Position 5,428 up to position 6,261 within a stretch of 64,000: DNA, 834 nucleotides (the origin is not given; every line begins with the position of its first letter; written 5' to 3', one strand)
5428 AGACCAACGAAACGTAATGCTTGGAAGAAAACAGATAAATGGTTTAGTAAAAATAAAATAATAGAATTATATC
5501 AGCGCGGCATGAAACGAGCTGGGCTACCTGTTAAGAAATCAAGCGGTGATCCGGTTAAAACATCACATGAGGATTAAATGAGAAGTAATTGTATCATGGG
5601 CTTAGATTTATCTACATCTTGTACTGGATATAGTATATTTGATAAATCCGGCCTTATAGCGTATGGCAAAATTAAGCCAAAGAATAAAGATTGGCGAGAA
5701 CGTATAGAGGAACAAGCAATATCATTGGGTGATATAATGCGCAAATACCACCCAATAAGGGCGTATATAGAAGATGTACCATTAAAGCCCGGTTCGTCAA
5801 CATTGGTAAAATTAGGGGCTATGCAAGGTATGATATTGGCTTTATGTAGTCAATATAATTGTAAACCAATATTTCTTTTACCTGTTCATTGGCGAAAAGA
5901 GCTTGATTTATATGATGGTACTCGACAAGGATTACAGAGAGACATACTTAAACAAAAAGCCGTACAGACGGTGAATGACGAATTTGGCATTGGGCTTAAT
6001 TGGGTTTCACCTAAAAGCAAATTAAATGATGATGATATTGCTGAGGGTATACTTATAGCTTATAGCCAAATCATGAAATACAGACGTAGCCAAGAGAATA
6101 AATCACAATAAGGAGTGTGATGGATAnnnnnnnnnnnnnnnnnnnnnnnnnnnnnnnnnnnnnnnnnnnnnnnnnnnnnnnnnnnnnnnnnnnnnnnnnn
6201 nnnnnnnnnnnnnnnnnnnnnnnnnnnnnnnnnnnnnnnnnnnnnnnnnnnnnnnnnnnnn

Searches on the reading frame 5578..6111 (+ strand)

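Call 85: search_protein_families(library=pfam, proteins=[window:5578-6111:+], max_evalue=0.001)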
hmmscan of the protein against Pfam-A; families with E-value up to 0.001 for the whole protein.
window:5578-6111:+ (177 aa): 1 family
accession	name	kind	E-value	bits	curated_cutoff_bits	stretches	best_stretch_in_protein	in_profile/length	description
PF02075.23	RuvC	-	1.9e-05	25.1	22.2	1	6-87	1-86/148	Crossover junction endodeoxyribonuclease RuvC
